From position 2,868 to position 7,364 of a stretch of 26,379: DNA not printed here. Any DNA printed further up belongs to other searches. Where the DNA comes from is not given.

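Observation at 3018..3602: Seventeen-fold 11-residue tandem repeat (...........) forming the C-terminus of the gp7-like giant wedge protein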

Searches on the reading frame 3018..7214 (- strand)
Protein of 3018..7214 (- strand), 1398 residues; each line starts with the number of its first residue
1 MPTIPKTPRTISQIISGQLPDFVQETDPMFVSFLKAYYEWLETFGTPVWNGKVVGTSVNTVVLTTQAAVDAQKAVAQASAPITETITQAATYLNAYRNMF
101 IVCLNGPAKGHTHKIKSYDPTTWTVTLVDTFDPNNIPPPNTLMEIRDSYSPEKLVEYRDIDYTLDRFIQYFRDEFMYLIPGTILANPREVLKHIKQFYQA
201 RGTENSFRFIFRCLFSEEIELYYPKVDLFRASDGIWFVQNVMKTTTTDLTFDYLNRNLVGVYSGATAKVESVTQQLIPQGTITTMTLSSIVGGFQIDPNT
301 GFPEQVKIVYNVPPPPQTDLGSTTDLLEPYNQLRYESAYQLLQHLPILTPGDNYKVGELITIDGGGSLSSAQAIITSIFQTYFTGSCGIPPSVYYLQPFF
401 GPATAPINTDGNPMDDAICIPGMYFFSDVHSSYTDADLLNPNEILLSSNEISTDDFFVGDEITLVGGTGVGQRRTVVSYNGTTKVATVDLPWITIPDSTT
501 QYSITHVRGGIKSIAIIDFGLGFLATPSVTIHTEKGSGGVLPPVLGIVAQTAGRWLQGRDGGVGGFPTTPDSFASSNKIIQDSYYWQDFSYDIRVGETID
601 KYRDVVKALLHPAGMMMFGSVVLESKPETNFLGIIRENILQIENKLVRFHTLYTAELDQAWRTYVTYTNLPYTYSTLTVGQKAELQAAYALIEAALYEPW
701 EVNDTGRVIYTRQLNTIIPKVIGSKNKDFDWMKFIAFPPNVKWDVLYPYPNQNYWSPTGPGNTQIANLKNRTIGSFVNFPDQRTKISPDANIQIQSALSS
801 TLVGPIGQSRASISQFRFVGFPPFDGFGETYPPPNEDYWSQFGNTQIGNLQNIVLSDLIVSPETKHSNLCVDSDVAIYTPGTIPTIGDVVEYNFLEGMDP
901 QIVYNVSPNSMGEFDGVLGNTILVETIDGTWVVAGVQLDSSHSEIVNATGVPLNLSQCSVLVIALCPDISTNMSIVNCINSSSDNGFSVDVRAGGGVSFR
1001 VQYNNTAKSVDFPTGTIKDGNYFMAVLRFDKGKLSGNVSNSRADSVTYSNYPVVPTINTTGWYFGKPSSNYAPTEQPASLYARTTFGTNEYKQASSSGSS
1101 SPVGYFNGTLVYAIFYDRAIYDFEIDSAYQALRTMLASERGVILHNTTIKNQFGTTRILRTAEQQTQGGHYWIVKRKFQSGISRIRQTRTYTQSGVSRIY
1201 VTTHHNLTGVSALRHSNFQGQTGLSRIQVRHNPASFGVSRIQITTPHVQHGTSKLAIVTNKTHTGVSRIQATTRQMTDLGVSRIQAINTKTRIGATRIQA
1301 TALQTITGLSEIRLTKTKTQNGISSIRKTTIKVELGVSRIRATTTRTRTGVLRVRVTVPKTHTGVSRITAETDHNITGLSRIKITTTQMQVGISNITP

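Call 8: search_protein_families(library=pfam, proteins=[window:3018-7214:-], max_evalue=0.01)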
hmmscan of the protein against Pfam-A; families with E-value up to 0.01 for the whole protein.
window:3018-7214:- (1398 aa): 1 family
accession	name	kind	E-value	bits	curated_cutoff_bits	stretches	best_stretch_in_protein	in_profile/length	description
PF23786.1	Baseplate_wedge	-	2.2e-09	37.6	27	1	165-228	156-221/284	Phage baseplate wedge subunit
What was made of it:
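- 6531..6722 (-): Stretch (aa 165-228) matching the Pfam Baseplate_wedge profile. Call 8.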

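Call 9: search_protein_families(library=phrogs, proteins=[window:3018-7214:-], max_evalue=0.001)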
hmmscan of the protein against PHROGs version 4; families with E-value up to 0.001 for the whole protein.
window:3018-7214:- (1398 aa): 8 families
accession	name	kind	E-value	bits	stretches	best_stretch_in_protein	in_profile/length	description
phrog_17744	-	tail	2e-64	219.2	3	152-297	52-197/765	baseplate wedge subunit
phrog_26741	-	unknown function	3.5e-43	149.1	3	163-299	57-203/497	-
phrog_3465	-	connector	2.2e-32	113.1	2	7-280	4-263/978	head closure Hc2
phrog_4406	-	head and packaging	2.5e-24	85.1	2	574-629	1825-1880/3231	virion structural protein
phrog_701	-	head and packaging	5.4e-21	73.1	2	165-246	663-746/6136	virion structural protein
phrog_2885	-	tail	3.8e-18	64.3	3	188-240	191-243/4179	baseplate wedge subunit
phrog_19630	-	head and packaging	5.2e-10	38.7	1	186-245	680-739/1266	virion structural protein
phrog_38653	-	tail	5e-06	25.9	1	575-627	806-858/903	baseplate wedge subunit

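Call 11: search_dna_similar(query=window:3018-7214:-, collection=phages, mode=protein, max_rows=40)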
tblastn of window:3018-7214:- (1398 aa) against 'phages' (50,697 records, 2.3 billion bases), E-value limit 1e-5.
Records with a match: 78; places in all: 78; records where one place covers at least 80% of the query: 0.
Best place of each record, by identity: <60% 78.
By first word of the organism name: Synechococcus 35; Cyanophage 14; Sinorhizobium 7; Methylophilales 4; Prochlorococcus 4; Pelagibacter 3; Caulobacter 2; Pseudomonas 2; Stenotrophomonas 1; Rhizobium 1; and 5 more.
By host as written in the record: Synechococcus sp. 16; Synechococcus 8; Sinorhizobium meliloti 7; - 6; Synechococcus sp. WH8102 6; Methylophilales_sp._H5P1 4; Candidatus Pelagibacter ubique HTCC1062 3; Caulobacter crescentus CB15 2; and 18 more.
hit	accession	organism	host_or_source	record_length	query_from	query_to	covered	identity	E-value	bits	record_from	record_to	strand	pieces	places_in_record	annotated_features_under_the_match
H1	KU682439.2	Stenotrophomonas phage vB_SmaS-DLP_6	Stenotrophomonas maltophilia D1571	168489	152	623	34%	26.2%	9e-33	145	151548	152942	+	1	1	baseplate wedge subunit protein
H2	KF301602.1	Caulobacter phage Cr30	Caulobacter crescentus CB15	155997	154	630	20%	33.9%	5e-21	170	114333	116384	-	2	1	structural protein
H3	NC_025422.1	Caulobacter phage Cr30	Caulobacter crescentus CB15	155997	154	630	20%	33.9%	5e-21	170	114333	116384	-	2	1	baseplate wedge subunit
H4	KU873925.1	Pseudomonas phage pf16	Pseudomonas putida PpG1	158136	159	621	18%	34.5%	2e-14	169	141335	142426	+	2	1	hypothetical protein | promoter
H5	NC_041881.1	Pseudomonas phage pf16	Pseudomonas putida PpG1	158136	159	621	18%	34.5%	2e-14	169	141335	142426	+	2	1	hypothetical protein | promoter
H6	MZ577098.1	Methylophilales phage Melnitz-3 EXVC039M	Methylophilales_sp._H5P1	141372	5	294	21%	29.1%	8e-22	109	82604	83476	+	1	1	hypothetical protein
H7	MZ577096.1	Methylophilales phage Melnitz-2 EXVC040M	Methylophilales_sp._H5P1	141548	5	294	21%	29.1%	8e-22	109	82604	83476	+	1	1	hypothetical protein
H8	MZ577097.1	Methylophilales phage Melnitz EXVC044M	Methylophilales_sp._H5P1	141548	5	294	21%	29.1%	8e-22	109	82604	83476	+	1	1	hypothetical protein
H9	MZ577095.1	Methylophilales phage Melnitz-1 EXVC043M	Methylophilales_sp._H5P1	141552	5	294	21%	29.1%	8e-22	109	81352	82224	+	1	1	hypothetical protein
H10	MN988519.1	Rhizobium phage RHph_I1_18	Rhizobium phaseoli I1_18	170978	154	621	18%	32.8%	6e-15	159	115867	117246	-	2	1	structural protein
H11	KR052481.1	Sinorhizobium phage phiM19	Sinorhizobium meliloti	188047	146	629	16%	36.0%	9e-20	159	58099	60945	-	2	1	baseplate wedge subunit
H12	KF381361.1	Sinorhizobium phage phiM12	Sinorhizobium meliloti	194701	146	629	16%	36.0%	9e-20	159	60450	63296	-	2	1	baseplate wedge subunit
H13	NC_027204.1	Sinorhizobium phage phiM12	Sinorhizobium meliloti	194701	146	629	16%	36.0%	9e-20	159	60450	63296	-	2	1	baseplate wedge subunit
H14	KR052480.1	Sinorhizobium phage phiM7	Sinorhizobium meliloti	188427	146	629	16%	36.0%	1e-19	159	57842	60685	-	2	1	baseplate wedge subunit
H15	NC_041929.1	Sinorhizobium phage phiM7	Sinorhizobium meliloti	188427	146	629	16%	36.0%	1e-19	159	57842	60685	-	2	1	baseplate wedge subunit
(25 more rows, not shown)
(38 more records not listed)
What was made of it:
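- Closest known: Bacteriophage T4 gp7. Different: Sequence similarity to cultured phages stops at about aa 630 (call 11).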

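Call 13: find_homologous_proteins(query=window:3018-7214:-)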
Query window:3018-7214:- (1398 aa): 115 proteins with E <= 0.001 among 8000 candidates.
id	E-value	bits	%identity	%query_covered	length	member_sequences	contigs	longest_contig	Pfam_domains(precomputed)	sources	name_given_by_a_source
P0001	0.0e+0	3129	100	98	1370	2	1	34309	PF23786.2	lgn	-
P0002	0.0e+0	2183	71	99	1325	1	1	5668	PF23786.2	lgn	-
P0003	0.0e+0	2135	69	98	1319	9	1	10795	PF23786.2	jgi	-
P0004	0.0e+0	1819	58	100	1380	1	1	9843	PF23786.2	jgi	jgi:hypothetical protein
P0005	0.0e+0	1608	53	76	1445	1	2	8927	PF23786.2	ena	-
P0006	0.0e+0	1555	53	99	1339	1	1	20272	PF23786.2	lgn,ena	-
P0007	0.0e+0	1518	66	75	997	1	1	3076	-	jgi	jgi:hypothetical protein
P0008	0.0e+0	1517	52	100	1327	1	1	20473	PF23786.2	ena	-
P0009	0.0e+0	1470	51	100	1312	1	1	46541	PF23786.2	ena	-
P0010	0.0e+0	1467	51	99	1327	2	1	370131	PF23786.2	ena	-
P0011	0.0e+0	1451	50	98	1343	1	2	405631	PF23786.2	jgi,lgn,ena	jgi:hypothetical protein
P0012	0.0e+0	1392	55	82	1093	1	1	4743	PF23786.2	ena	-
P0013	0.0e+0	1380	52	93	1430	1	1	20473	PF23786.2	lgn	-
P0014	0.0e+0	1355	54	82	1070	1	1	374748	PF23786.2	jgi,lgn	jgi:hypothetical protein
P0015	0.0e+0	1321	62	56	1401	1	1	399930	PF23786.2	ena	-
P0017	0.0e+0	1260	46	100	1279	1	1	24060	PF23786.2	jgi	-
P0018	0.0e+0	1208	50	82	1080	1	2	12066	PF23786.2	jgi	jgi:hypothetical protein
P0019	0.0e+0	1115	55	47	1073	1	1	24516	PF23786.2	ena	-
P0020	0.0e+0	1046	45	81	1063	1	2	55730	PF23786.2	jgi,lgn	jgi:hypothetical protein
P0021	5.5e-290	984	50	66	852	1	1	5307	PF23786.2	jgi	-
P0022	4.4e-253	861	44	66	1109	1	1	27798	PF23786.2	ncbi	-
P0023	2.2e-211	723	37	45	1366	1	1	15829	PF23786.2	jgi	-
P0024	3.3e-152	527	43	44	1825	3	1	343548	PF23786.2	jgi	jgi:hypothetical protein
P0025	5.0e-42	162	35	17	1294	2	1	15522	PF23786.2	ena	-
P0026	9.1e-42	161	30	16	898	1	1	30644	PF23786.2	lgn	-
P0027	1.1e-41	161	35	9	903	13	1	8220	PF23786.2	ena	-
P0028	1.5e-41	161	41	10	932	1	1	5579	PF23786.2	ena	-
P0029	3.7e-41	159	40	10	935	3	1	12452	PF23786.2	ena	-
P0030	4.0e-39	152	32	12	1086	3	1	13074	PF23786.2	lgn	-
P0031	7.6e-39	151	38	11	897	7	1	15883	PF23786.2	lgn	-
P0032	1.8e-38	150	28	15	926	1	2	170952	PF23786.2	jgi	jgi:hypothetical protein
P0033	3.4e-38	149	38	10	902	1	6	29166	PF23786.2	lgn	-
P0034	6.2e-36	142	35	10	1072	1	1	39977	PF23786.2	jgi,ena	-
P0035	1.3e-34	137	31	15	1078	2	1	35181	PF23786.2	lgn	-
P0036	2.7e-34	136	36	10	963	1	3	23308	PF23786.2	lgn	-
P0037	3.6e-34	136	37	10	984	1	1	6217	PF23786.2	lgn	-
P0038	6.1e-34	135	30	10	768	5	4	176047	PF23786.2,PF16190.12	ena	-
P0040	2.3e-33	133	28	26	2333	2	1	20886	PF23786.2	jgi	-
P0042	4.5e-33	132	33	13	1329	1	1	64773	PF23786.2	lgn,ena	-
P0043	1.6e-32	131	29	17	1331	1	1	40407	PF23786.2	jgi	jgi:hypothetical protein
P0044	4.8e-32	129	27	16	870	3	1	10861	PF23786.2,PF16190.12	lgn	-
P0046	5.4e-32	129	33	12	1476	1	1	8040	PF13385.14,PF23786.2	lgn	-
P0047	6.0e-32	129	31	16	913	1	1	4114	PF23786.2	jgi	-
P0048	7.4e-32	128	31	16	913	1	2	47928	PF23786.2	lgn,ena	-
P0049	7.4e-32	128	31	16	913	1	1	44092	PF23786.2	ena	-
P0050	1.3e-31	128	27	16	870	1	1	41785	PF23786.2,PF16190.12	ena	-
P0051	2.2e-31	127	35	10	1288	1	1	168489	PF23786.2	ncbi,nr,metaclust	ncbi:baseplate wedge subunit protein [Stenotrophomonas phage vB_SmaS-DLP_6]|nr:baseplate wedge subun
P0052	6.8e-31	125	34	10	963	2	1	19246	PF23786.2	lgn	-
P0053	2.5e-30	123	28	20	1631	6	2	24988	PF23786.2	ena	-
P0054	5.6e-30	122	24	21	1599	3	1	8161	PF23786.2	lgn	-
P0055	7.5e-30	122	29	15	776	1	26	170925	PF23786.2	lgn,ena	-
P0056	2.2e-29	120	30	11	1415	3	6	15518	PF13385.14,PF23786.2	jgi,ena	jgi:hypothetical protein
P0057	2.5e-29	120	29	15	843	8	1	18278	PF23786.2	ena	-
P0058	2.7e-29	120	29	11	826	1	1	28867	PF23786.2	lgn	-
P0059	4.3e-29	119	37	10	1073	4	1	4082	PF23786.2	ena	-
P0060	4.6e-29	119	29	17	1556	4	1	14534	PF23786.2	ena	-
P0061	6.5e-29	119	27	14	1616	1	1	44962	PF13385.14,PF23786.2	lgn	-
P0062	6.9e-29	119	45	7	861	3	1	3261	PF23786.2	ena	-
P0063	8.1e-29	118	33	11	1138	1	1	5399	PF23786.2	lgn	-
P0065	1.4e-27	114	27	15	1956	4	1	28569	PF13385.14,PF23786.2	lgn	-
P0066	7.0e-27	112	34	9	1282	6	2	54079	PF23786.2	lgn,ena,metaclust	metaclust:\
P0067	1.4e-26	111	26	16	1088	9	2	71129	PF23786.2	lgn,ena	-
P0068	2.3e-26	110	35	11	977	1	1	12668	PF23786.2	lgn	-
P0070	1.4e-25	108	28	16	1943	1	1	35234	PF13385.14,PF23786.2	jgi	jgi:hypothetical protein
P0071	2.7e-25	107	28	16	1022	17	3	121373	PF23786.2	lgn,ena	-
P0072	3.0e-25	106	33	11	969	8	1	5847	PF23786.2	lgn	-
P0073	3.2e-25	106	27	20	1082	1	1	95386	PF23786.2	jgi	jgi:hypothetical protein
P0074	3.2e-25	106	28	17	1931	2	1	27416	PF13385.14,PF23786.2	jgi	-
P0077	7.7e-25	105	23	10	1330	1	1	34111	PF23786.2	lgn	-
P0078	8.5e-25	105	43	6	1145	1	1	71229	PF23786.2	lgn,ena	-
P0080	1.5e-24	104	26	16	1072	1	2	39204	PF23786.2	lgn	-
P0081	1.9e-24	104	28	17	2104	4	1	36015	PF23786.2,PF08450.19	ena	-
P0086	2.4e-23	100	31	10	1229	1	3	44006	PF23786.2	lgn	-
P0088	4.0e-23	99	33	9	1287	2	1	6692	PF23786.2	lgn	-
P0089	1.2e-22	98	41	7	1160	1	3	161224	PF23786.2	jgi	-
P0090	3.2e-22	96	26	21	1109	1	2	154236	PF23786.2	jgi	jgi:hypothetical protein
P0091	4.3e-22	96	36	9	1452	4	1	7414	PF23786.2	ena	-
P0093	5.0e-22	96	36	9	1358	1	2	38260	PF23786.2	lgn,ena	-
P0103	1.9e-19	87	30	10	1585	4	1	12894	PF23786.2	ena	-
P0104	2.2e-19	87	27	20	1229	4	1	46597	PF23786.2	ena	-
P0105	5.8e-19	86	27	16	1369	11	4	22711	PF23786.2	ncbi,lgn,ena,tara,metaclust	tara:strand:+ start:2641 stop:6750 length:4110 start_codon:yes stop_codon:yes gene_type:complete|met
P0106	4.7e-18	83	27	10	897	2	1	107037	PF23786.2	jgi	jgi:hypothetical protein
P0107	4.8e-18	83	27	15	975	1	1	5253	PF23786.2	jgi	jgi:hypothetical protein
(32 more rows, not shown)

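Call 46: find_encoding_contigs(protein=P0011, flank=10000, max_places=2)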
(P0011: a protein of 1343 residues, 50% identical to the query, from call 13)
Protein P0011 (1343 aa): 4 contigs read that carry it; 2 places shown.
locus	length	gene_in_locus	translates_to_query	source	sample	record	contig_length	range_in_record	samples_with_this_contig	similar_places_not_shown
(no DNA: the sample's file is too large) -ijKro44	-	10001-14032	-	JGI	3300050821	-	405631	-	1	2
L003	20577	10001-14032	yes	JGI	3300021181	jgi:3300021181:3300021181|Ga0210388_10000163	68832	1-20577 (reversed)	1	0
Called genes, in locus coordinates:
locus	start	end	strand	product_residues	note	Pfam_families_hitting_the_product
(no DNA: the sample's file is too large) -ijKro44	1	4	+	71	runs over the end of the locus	-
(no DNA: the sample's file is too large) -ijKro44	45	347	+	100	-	PF18902:DUF5658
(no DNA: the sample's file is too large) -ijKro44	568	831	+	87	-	-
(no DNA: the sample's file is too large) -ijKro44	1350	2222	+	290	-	-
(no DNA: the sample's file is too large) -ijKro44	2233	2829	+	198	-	-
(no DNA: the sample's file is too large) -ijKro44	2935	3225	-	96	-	-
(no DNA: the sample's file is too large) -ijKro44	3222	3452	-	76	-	-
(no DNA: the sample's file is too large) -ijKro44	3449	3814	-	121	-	-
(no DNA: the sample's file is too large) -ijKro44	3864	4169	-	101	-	-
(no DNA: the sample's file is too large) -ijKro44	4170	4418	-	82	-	-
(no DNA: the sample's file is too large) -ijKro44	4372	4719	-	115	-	-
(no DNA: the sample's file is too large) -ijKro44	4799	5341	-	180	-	PF22945:LEM-3_GIY-YIG (weak)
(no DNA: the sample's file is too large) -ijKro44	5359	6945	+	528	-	PF06714:Gp5_OB, PF22178:Gp5_trimer_C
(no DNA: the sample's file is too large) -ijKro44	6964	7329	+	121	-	-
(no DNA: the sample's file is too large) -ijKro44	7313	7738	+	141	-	-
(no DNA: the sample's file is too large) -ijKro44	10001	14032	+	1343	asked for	PF23786:Baseplate_wedge (faint)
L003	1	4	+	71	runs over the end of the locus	-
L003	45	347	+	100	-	PF18902:DUF5658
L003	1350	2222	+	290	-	-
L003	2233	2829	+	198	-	-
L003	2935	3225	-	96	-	-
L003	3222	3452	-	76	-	-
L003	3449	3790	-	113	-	-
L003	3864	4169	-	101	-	-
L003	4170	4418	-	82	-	-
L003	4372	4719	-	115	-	-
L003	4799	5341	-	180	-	PF22945:LEM-3_GIY-YIG (weak)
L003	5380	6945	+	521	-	PF06714:Gp5_OB, PF22178:Gp5_trimer_C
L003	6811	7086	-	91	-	-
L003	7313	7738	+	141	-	-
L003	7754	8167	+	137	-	PF04965:GPW_gp25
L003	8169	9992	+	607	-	PF21379:Gp6-like_1st, PF21871:Gp6_C-III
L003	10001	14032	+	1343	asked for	PF23786:Baseplate_wedge (faint)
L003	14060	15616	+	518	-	PF09215:Phage-Gp8 (faint)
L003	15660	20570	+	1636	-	PF16075:DUF4815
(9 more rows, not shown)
